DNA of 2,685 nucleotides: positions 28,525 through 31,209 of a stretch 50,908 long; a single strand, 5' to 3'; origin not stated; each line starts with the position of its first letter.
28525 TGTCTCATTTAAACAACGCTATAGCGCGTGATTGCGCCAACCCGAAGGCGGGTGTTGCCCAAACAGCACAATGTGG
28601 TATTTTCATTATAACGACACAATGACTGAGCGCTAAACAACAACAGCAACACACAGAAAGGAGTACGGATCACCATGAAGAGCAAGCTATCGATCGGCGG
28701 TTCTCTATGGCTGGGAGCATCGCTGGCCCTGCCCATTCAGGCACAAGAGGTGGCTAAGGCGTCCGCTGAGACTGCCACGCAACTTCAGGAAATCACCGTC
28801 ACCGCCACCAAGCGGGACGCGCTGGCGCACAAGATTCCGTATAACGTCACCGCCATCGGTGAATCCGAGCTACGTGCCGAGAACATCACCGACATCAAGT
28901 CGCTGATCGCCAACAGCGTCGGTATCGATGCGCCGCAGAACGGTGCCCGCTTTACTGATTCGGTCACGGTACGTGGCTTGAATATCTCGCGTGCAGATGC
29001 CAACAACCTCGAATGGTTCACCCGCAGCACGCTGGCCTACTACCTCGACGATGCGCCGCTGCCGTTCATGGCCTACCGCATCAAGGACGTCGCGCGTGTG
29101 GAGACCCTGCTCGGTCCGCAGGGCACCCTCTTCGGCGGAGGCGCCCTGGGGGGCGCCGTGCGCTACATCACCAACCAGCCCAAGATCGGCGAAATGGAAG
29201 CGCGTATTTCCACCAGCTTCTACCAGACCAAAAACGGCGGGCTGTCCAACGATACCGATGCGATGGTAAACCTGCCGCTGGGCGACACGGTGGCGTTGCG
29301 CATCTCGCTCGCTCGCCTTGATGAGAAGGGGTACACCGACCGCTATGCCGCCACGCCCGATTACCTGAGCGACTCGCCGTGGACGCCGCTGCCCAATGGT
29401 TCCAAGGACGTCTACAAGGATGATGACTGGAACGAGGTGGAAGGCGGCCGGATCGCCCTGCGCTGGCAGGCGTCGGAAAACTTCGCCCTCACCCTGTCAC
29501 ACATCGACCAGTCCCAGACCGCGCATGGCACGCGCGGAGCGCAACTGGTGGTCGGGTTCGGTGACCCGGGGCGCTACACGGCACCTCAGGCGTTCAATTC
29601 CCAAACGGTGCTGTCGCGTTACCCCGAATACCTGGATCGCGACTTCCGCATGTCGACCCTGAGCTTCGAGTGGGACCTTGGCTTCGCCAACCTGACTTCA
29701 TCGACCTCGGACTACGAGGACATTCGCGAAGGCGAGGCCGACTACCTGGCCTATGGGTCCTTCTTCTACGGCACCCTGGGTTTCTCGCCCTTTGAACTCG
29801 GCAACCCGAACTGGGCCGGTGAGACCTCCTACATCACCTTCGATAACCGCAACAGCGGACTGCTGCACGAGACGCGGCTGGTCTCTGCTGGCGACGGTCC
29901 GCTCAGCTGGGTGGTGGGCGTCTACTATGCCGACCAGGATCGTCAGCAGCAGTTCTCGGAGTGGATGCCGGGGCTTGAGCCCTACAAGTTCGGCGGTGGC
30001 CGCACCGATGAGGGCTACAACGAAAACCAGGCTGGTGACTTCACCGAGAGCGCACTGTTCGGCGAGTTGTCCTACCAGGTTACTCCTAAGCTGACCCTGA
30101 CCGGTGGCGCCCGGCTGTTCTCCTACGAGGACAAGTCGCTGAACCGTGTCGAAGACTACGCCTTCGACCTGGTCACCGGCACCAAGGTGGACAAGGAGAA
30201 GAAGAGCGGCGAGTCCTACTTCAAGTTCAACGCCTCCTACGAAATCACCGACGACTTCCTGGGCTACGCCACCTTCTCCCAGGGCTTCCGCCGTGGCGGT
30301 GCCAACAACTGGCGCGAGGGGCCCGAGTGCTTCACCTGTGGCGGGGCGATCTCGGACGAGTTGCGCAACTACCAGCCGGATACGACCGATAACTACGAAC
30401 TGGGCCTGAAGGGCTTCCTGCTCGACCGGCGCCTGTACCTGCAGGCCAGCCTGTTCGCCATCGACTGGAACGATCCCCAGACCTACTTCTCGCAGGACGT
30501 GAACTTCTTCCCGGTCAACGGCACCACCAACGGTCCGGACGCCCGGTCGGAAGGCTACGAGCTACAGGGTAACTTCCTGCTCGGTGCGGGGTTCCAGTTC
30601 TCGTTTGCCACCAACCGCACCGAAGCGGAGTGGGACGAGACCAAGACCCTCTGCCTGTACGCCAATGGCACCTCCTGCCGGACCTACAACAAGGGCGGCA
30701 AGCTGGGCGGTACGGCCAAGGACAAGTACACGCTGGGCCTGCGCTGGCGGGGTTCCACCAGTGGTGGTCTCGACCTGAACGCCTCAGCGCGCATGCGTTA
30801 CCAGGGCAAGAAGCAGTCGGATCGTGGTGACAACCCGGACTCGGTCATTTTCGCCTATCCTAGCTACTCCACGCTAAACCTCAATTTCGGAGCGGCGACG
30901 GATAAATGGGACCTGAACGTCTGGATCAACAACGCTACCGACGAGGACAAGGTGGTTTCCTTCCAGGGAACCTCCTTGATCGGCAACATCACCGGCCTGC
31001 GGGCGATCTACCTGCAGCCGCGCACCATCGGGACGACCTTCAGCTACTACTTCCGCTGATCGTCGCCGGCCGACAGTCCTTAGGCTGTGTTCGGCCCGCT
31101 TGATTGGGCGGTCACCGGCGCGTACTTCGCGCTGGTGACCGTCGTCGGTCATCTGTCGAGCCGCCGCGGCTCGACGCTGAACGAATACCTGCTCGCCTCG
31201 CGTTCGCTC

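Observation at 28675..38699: Muropeptide/MurNAc scavenging locus: TonB receptor and SSS transporter coupled to nagA, a MurK-like kinase, murQ, a serine hydrolase, DUF1611 and L-Ala-D/L-Glu epimerase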

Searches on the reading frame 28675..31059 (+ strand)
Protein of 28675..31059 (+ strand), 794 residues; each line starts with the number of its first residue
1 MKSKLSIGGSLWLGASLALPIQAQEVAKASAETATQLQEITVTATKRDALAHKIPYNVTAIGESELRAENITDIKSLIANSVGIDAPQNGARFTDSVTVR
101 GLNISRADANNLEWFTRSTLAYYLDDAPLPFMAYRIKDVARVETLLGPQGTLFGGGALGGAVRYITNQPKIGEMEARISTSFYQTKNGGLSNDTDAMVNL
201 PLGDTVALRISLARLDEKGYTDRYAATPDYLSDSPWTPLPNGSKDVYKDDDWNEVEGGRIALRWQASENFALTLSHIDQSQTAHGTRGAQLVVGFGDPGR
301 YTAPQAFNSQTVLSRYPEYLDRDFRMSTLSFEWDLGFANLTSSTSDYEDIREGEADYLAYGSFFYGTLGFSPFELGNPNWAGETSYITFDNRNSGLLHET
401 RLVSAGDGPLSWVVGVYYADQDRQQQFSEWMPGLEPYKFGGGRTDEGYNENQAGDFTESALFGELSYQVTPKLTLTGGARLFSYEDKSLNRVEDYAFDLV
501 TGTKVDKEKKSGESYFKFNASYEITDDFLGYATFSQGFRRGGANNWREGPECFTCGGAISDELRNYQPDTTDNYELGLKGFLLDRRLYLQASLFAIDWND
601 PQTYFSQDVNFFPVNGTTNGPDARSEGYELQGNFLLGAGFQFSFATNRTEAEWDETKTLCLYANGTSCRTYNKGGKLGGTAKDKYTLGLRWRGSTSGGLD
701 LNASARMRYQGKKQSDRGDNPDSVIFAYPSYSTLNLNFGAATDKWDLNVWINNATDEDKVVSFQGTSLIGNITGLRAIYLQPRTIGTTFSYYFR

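Call 4: search_protein_families(library=pfam, proteins=[window:28675-31059:+])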
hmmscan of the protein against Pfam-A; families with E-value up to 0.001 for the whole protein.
window:28675-31059:+ (794 aa): 2 families
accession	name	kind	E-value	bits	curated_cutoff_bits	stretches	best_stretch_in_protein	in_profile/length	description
PF00593.30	TonB_dep_Rec_b-barrel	-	1.8e-31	110.9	27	1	288-753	25-435/436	TonB dependent receptor-like, beta-barrel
PF07715.20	Plug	-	5.3e-10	40.2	23.9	1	53-161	4-107/107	TonB-dependent Receptor Plug Domain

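Call 5: search_protein_families(library=ncbifam, proteins=[window:28675-31059:+])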
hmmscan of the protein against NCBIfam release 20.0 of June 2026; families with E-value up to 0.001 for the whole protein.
window:28675-31059:+ (794 aa): 12 families
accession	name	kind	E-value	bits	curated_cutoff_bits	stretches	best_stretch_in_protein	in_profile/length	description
TIGR01785.1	TonB-hemin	subfamily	1.9e-17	63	316.85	2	452-758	359-653/677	TonB-dependent heme/hemoglobin receptor family protein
TIGR01786.1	TonB-hemlactrns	subfamily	1.9e-09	36.5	323.75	0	38-105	1-72/719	TonB-dependent hemoglobin/transferrin/lactoferrin family receptor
NF007465.0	PRK10044.1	equivalog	1.1e-07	30.4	803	1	24-171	51-191/726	ferrichrome porin FhuA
NF049945.1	TonB_dep_FCYXU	equivalog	5.5e-07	28.6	825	1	17-189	17-194/697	TonB-dependent receptor, FCYXU motif-type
NF010010.0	PRK13483.1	equivalog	9.5e-07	27.2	927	1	17-210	13-208/660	ligand-gated channel protein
NF010651.0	PRK14050.1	equivalog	4.1e-06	25.2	884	1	26-205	51-215/730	TonB-dependent siderophore receptor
TIGR01779.1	TonB-B12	equivalog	2.8e-05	22.9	599.7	1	26-226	17-208/614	TonB-dependent vitamin B12 receptor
NF007349.0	PRK09840.1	equivalog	7.2e-05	21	686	0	507-598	507-593/760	catecholate siderophore receptor Fiu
NF007478.2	PRK10064.1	equivalog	0.0001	20.8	745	1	34-173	27-162/663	catecholate siderophore receptor CirA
NF010048.1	PRK13524.1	subfamily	0.00028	19.5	493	1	139-211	148-221/744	FepA family TonB-dependent siderophore receptor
NF010051.0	PRK13528.1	subfamily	0.00036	18.9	583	0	138-210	143-217/727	FepA family TonB-dependent siderophore receptor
NF007926.1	PRK10641.1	equivalog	0.00047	18.8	836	1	38-192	28-180/617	TonB-dependent vitamin B12 receptor BtuB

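Call 69: find_homologous_proteins(query=window:28675-31059:+, max_evalue=1e-30)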
Query window:28675-31059:+ (794 aa): 751 proteins with E <= 1e-30 among 8000 candidates; the best 120 are listed.
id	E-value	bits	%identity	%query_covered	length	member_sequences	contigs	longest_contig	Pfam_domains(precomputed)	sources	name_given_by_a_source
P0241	0.0e+0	1717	93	100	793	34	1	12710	PF07715.21,PF00593.31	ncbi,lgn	ncbi:MAG: TonB-dependent receptor [Steroidobacteraceae bacterium]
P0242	0.0e+0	1050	61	95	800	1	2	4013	PF07715.21,PF00593.31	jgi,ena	jgi:outer membrane receptor protein involved in Fe transport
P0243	0.0e+0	1037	59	99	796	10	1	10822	PF07715.21,PF00593.31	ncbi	-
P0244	0.0e+0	1036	60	96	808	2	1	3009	PF07715.21,PF00593.31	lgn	-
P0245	0.0e+0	1034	61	95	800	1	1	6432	PF07715.21,PF00593.31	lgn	-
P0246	0.0e+0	1032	60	97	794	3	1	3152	PF07715.21,PF00593.31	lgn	-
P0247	0.0e+0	1025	60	95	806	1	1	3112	PF07715.21,PF00593.31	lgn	-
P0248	0.0e+0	1023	60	96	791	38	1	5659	PF07715.21,PF00593.31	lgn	-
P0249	0.0e+0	1020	60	96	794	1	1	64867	PF07715.21,PF00593.31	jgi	-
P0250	0.0e+0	1019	60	96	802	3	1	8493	PF07715.21,PF00593.31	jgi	-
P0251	0.0e+0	1016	60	97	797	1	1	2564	PF07715.21,PF00593.31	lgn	-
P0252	0.0e+0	1012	58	98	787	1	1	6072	PF07715.21,PF00593.31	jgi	jgi:iron complex outermembrane recepter protein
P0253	0.0e+0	1011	59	98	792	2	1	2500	PF07715.21,PF00593.31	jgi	jgi:iron complex outermembrane recepter protein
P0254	2.2e-298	1010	61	95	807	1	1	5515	PF07715.21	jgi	jgi:iron complex outermembrane recepter protein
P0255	9.6e-297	1004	58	98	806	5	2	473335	PF07715.21,PF00593.31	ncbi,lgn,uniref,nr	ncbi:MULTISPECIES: TonB-dependent receptor [unclassified Roseateles]|uniref:TonB-dependent receptor 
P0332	2.8e-224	765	48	99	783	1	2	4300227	PF07715.21,PF00593.31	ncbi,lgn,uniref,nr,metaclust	ncbi:TonB-dependent receptor [Simiduia agarivorans]|uniref:Tonb-dependent receptor n=1 Tax=Simiduia 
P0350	2.6e-222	758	48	95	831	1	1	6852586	PF07715.21,PF00593.31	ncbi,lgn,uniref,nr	ncbi:TonB-dependent receptor [Pseudoduganella aquatica]|uniref:TonB-dependent receptor n=1 Tax=Pseud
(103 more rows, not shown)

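Call 70: find_encoding_contigs(protein=P0255, flank=9000, max_places=1)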
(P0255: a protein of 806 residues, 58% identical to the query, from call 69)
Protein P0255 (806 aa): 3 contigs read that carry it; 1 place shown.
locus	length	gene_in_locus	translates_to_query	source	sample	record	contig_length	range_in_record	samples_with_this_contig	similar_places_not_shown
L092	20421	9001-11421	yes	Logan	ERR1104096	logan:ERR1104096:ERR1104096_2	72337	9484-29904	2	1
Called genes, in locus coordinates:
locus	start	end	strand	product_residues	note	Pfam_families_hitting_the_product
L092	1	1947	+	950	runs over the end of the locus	PF07715:Plug, PF00593:TonB_dep_Rec_b-barrel, PF14905:OMP_b-brl_3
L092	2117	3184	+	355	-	PF01408:GFO_IDH_MocA, PF02894:GFO_IDH_MocA_C, PF22725:GFO_IDH_MocA_C3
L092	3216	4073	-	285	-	-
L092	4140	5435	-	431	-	PF00144:Beta-lactamase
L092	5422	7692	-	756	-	PF13529:Peptidase_C39_2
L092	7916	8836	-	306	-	PF00126:HTH_1, PF03466:LysR_substrate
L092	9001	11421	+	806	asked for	PF07715:Plug, PF00593:TonB_dep_Rec_b-barrel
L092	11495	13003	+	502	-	PF02133:Transp_cyt_pur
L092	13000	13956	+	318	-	PF00491:Arginase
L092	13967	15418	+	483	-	PF00171:Aldedh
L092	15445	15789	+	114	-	PF05899:Cupin_3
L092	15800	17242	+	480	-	PF00890:FAD_binding_2 (faint), PF01266:DAO, PF07992:Pyr_redox_2 (faint)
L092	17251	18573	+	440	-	PF00202:Aminotran_3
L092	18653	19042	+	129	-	PF13474:SnoaL_3, PF14534:DUF4440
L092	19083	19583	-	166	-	PF00004:AAA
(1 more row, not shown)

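Call 71: find_encoding_contigs(protein=P0332, flank=9000, max_places=1)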
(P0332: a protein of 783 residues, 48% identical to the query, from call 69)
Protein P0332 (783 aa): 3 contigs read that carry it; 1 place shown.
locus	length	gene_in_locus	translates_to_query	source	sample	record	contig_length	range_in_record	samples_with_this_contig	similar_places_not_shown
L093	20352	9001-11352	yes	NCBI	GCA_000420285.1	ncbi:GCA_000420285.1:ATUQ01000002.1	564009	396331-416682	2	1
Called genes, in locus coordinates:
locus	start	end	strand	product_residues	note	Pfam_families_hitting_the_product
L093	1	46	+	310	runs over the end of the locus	PF09992:NAGPA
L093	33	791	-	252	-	PF03734:YkuD (faint)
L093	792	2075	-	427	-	PF00144:Beta-lactamase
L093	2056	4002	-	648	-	PF00933:Glyco_hydro_3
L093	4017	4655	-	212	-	PF13529:Peptidase_C39_2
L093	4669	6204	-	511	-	-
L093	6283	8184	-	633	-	PF13529:Peptidase_C39_2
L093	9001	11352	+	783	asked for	PF07715:Plug, PF00593:TonB_dep_Rec_b-barrel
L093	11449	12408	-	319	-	PF13084:DUF3943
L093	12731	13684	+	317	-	PF00892:EamA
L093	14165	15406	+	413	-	PF00268:Ribonuc_red_sm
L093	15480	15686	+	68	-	-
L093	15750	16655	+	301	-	PF00072:Response_reg, PF00990:GGDEF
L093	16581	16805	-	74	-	-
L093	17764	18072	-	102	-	-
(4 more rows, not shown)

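Call 72: find_encoding_contigs(protein=P0350, flank=9000, max_places=1)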
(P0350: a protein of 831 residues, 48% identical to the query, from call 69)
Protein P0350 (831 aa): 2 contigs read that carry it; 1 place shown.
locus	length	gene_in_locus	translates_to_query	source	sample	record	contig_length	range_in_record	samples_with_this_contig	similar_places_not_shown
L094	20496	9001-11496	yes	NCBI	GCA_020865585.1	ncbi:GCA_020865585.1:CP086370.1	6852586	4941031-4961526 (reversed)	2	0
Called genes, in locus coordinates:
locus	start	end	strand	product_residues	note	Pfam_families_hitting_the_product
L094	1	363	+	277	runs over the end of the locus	PF22935:RM44_endonuclase (faint), PF14622:Ribonucleas_3_3, PF00636:Ribonuclease_3, PF00035:dsrm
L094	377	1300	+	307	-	PF00009:GTP_EFTU (weak), PF02421:FeoB_N, PF03193:RsgA_GTPase (faint), PF00071:Ras (faint), PF00350:Dynamin_N (faint), PF01926:MMR_HSR1, PF04548:AIG1, PF07650:KH_2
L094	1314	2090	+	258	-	PF11967:RecO_N, PF02565:RecO_C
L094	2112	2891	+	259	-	PF03740:PdxJ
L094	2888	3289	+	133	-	PF01648:ACPS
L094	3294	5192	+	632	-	PF00633:HHH (faint), PF01541:GIY-YIG, PF27096:UvrC_M, PF02151:UVR (weak), PF22920:UvrC_RNaseH, PF08459:UvrC_RNaseH_dom, PF14520:HHH_5 (weak)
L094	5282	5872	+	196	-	PF01066:CDP-OH_P_transf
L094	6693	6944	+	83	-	-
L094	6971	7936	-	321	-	PF00126:HTH_1, PF03466:LysR_substrate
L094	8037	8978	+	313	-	PF00491:Arginase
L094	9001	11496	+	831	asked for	PF07715:Plug, PF00593:TonB_dep_Rec_b-barrel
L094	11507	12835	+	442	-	PF00144:Beta-lactamase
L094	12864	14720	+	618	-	PF13529:Peptidase_C39_2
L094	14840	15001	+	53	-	-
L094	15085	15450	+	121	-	PF05899:Cupin_3, PF07883:Cupin_2 (weak)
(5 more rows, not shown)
